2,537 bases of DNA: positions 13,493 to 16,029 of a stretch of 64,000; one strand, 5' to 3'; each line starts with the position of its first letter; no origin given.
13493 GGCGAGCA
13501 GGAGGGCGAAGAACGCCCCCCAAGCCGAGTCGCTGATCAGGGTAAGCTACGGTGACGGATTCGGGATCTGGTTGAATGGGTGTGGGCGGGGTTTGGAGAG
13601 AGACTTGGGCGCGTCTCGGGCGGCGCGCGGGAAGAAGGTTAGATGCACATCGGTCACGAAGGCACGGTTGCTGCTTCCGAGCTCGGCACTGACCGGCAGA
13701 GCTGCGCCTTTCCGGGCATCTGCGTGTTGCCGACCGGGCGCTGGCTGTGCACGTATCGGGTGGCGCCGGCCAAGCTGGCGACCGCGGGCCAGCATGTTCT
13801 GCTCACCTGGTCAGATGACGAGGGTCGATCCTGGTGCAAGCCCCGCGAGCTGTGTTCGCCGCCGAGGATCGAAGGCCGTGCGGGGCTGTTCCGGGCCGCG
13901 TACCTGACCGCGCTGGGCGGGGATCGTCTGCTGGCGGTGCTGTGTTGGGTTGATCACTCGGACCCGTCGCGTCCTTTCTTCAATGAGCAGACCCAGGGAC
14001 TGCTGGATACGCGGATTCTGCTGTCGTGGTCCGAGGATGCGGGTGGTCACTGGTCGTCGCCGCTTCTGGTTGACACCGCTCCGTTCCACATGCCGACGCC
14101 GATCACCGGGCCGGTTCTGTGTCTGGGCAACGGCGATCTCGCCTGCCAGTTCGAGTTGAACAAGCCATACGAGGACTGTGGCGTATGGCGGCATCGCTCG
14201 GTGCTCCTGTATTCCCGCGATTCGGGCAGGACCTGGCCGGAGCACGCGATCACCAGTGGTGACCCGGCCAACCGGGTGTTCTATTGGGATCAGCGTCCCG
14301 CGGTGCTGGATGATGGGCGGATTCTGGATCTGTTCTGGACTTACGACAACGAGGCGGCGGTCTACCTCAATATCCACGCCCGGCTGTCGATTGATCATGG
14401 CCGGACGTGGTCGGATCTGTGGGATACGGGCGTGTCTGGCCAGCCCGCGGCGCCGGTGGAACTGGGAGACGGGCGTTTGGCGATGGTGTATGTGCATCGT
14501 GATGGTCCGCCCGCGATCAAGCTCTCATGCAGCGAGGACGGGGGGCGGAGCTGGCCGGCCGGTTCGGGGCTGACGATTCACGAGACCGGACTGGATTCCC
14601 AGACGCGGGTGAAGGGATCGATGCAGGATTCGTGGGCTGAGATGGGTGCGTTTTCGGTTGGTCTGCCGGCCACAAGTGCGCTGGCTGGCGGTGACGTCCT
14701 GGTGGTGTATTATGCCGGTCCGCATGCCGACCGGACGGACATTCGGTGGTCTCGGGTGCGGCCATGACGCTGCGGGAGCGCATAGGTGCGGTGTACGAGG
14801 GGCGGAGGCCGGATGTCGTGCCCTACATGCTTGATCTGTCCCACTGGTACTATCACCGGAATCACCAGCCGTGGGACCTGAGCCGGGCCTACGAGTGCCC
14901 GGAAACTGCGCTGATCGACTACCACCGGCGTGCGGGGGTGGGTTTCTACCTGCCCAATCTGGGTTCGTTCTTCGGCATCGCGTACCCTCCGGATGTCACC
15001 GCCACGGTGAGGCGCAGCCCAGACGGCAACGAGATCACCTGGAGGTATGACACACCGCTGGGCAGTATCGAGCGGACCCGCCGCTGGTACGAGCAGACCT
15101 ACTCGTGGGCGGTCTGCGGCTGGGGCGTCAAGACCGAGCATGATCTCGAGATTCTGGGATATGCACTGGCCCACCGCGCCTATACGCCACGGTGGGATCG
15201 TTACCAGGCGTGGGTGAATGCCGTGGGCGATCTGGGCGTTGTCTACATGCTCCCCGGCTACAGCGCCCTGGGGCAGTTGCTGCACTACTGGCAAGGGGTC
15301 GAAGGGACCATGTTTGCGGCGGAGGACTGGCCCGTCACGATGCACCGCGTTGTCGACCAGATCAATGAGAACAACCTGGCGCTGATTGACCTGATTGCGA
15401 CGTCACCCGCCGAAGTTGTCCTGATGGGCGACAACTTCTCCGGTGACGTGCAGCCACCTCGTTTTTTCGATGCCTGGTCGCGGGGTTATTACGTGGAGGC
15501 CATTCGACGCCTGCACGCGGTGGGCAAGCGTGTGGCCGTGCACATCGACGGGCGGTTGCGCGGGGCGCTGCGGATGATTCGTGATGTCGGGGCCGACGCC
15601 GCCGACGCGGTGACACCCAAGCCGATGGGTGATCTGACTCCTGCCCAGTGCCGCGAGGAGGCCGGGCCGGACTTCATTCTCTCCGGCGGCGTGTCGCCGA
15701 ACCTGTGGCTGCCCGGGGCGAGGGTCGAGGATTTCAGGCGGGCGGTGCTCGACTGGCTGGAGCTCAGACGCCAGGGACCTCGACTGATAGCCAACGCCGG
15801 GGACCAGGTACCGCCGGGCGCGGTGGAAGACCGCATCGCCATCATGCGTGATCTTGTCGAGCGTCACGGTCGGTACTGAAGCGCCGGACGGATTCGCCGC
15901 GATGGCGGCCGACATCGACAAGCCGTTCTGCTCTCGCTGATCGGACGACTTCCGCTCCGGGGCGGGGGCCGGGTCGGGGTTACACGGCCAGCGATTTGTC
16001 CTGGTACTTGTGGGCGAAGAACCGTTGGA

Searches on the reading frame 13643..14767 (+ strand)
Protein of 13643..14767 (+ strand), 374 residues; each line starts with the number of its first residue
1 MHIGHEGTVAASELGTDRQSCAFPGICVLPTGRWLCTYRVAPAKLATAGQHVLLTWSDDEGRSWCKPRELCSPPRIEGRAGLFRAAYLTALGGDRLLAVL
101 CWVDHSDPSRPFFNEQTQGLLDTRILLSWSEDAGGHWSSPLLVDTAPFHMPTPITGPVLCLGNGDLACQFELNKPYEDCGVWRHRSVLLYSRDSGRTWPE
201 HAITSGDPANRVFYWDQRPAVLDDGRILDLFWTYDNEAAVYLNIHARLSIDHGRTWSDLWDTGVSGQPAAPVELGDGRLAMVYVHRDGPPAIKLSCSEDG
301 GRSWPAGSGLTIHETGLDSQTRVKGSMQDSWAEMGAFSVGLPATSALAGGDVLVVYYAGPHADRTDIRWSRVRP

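Call 40: search_protein_families(library=pfam, proteins=[window:13643-14767:+], max_evalue=0.001)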
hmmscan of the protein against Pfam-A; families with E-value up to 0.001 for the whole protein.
window:13643-14767:+ (374 aa): 2 families
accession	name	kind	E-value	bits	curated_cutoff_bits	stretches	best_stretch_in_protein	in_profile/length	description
PF13088.12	BNR_2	-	2.9e-17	63.4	31.4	1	122-305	79-249/277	BNR repeat-like domain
PF24316.1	Tli3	-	0.0003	21.6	27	0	178-200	76-98/129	T6SS Tli3 immunity protein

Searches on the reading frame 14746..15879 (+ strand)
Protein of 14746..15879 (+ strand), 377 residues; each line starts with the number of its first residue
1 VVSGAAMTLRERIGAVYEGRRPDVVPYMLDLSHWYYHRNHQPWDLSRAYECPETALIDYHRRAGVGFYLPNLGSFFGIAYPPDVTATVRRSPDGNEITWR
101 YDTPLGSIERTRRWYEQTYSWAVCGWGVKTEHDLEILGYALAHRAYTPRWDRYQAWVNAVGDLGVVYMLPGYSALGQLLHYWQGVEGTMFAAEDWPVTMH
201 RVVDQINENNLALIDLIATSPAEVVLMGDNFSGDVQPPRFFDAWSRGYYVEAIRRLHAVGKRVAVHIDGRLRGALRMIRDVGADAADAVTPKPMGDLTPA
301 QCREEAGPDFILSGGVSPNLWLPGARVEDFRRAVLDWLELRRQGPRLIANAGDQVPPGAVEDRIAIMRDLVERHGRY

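Call 40: search_protein_families(library=pfam, proteins=[window:14746-15879:+], max_evalue=0.001)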
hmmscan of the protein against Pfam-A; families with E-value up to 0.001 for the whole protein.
window:14746-15879:+ (377 aa): 1 family
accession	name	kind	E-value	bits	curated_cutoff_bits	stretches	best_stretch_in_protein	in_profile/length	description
PF01208.23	URO-D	-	2.5e-13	50.2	23.9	1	194-373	171-345/346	Uroporphyrinogen decarboxylase (URO-D)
